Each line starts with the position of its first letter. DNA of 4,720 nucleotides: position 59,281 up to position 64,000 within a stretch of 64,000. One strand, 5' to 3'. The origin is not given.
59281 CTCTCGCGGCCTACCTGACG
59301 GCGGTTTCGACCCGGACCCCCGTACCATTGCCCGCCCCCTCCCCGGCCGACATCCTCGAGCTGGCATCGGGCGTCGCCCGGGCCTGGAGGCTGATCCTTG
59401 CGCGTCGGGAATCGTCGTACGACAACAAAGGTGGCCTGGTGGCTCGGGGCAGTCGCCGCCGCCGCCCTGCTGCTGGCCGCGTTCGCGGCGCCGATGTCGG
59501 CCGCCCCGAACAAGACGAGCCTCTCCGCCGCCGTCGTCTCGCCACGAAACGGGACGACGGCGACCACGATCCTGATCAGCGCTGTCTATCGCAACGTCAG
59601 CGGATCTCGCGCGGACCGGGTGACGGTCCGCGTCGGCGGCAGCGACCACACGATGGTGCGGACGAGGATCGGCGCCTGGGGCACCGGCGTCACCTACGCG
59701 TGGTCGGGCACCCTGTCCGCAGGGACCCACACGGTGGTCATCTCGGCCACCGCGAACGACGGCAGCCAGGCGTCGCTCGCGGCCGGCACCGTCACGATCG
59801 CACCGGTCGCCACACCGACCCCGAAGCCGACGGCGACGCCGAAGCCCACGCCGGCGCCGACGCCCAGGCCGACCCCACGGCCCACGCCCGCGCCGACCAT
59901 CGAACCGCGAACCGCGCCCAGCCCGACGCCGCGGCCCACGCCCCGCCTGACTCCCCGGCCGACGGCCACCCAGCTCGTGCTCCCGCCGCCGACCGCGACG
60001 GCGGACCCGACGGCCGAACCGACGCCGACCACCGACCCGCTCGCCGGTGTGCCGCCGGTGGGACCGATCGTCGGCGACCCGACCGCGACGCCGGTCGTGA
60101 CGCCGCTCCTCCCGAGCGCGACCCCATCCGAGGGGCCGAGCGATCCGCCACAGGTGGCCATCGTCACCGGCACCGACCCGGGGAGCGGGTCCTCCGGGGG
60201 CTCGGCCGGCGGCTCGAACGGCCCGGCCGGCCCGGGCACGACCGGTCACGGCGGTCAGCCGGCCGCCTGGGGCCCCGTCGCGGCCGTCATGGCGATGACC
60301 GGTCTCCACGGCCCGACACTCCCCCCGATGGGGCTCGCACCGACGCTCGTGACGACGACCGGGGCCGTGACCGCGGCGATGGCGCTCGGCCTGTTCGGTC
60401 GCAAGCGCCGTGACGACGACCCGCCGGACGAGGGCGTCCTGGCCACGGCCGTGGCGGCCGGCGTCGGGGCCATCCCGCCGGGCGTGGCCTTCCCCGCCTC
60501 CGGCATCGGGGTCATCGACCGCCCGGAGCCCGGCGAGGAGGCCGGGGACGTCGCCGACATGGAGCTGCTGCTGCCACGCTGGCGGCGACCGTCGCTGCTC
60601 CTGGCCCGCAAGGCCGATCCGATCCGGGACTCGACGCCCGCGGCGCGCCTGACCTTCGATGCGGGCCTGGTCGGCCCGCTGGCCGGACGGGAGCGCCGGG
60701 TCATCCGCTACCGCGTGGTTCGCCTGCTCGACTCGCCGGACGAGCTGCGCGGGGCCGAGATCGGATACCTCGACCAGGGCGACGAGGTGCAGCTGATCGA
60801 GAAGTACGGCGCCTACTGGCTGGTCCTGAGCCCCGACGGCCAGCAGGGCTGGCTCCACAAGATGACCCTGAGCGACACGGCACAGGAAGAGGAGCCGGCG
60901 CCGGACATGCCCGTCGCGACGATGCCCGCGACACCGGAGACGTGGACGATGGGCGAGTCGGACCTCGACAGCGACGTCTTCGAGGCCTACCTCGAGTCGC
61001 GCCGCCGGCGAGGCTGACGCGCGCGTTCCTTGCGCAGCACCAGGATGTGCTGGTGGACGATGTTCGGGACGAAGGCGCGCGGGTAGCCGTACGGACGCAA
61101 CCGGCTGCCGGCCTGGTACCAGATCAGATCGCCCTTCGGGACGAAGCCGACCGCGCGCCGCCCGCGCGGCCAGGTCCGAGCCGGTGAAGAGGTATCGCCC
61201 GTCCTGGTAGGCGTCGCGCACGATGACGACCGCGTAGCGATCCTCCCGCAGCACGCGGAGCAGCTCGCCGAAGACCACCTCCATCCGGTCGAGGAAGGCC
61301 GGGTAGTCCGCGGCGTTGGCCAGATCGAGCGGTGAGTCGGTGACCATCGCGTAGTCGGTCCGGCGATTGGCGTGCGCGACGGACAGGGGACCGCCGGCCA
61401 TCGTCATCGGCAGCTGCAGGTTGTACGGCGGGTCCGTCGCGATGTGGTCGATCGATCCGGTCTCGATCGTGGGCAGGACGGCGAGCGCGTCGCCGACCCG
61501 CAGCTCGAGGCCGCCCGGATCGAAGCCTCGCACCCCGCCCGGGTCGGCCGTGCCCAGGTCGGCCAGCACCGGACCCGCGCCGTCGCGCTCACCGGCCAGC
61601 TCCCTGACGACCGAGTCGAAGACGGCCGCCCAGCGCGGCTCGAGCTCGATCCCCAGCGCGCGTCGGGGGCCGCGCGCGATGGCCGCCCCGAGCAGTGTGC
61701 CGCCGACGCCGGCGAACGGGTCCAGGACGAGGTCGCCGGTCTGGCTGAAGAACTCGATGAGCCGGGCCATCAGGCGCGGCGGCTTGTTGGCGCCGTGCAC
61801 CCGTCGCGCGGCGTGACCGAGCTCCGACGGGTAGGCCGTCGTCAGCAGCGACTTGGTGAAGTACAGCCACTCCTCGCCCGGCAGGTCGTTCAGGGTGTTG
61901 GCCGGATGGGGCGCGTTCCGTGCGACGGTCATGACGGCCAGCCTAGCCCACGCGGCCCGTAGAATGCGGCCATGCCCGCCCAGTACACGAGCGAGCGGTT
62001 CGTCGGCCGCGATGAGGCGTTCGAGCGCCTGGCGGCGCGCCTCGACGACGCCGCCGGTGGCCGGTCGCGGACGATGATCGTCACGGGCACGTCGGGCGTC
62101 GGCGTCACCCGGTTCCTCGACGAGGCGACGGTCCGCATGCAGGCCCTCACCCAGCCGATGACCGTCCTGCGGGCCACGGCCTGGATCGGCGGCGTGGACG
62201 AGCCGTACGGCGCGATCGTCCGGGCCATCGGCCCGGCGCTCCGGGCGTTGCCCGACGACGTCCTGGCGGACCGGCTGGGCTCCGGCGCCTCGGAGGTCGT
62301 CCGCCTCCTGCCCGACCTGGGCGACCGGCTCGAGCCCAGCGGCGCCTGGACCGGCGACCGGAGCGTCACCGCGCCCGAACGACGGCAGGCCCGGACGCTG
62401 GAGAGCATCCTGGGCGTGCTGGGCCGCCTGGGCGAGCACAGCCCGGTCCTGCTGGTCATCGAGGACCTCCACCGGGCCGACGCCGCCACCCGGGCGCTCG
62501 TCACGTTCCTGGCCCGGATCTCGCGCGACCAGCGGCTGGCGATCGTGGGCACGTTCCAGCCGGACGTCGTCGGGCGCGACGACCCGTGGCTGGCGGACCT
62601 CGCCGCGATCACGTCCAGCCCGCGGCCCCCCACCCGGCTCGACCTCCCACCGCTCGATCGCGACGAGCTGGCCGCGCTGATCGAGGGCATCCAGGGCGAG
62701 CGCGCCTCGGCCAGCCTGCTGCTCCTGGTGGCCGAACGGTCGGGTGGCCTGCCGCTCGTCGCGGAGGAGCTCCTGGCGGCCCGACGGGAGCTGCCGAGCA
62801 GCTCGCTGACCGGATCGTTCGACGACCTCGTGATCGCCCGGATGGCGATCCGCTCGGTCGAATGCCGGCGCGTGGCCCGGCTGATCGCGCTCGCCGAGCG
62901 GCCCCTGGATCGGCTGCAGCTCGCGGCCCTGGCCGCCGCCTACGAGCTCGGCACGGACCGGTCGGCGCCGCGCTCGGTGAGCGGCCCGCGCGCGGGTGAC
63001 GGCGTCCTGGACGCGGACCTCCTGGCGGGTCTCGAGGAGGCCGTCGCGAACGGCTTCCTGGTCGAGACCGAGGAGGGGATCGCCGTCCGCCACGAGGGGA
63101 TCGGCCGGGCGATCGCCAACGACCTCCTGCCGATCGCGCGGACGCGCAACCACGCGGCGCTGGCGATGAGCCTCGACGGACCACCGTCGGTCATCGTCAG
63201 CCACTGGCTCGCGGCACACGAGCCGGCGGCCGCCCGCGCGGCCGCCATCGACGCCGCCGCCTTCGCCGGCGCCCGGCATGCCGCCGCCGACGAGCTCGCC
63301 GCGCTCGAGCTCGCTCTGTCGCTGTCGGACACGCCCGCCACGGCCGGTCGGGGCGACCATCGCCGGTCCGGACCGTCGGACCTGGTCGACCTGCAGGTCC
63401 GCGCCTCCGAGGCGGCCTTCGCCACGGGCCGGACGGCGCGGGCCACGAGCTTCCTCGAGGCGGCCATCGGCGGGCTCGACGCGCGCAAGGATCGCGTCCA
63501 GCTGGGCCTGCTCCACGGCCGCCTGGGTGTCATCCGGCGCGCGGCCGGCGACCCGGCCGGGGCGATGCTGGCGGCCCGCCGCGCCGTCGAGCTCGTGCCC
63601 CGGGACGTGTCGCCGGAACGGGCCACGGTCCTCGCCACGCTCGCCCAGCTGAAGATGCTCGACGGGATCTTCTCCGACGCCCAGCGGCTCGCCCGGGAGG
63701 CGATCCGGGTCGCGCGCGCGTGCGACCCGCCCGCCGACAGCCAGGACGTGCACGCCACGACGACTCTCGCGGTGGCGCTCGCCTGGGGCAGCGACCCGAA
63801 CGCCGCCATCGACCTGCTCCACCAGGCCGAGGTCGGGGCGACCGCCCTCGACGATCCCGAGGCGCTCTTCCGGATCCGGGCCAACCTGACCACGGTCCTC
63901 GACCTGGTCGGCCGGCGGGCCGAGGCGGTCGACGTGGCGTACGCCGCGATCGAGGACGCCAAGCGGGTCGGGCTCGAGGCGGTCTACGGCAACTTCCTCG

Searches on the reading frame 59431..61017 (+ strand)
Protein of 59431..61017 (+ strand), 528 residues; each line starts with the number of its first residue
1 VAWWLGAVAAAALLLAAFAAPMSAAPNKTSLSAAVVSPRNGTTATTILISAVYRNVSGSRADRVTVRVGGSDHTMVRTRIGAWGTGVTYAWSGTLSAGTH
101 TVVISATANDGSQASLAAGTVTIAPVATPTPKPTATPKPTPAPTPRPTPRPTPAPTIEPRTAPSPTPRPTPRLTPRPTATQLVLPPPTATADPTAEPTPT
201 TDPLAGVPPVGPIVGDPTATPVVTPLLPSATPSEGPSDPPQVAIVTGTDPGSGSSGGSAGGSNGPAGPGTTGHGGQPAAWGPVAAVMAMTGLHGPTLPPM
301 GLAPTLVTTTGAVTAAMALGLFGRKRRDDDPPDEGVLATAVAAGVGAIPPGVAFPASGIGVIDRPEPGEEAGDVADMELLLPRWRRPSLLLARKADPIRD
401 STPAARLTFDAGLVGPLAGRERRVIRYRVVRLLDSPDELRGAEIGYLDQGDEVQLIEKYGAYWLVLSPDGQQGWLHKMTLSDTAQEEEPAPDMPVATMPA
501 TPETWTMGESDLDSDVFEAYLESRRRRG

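Call 11: search_protein_families(library=pfam, max_evalue=0.001, proteins=[window:59431-61014:+])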
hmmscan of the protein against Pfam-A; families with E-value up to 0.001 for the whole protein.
seq(528 aa): 1 family
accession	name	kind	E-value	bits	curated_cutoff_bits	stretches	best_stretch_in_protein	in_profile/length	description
PF08239.17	SH3_3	-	7.2e-05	23.3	27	1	441-480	13-53/54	Bacterial SH3 domain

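Call 71: find_encoding_contigs(protein=window:59431-61017:+, flank=10000, max_places=5)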
Protein window:59431-61017:+ (528 aa): no gene with exactly this product is on record in the collection.

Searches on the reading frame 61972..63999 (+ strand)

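Call 11: search_protein_families(library=pfam, max_evalue=0.001, proteins=[window:61972-63999:+])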
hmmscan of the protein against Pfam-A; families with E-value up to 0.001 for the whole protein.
seq(676 aa): 2 families
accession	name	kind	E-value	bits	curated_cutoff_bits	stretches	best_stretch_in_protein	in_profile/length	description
PF13191.12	AAA_16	-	4.1e-17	63.6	32.6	1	9-192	1-167/167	AAA ATPase domain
PF07719.23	TPR_2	-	0.00063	20.1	27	0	514-545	3-34/34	Tetratricopeptide repeat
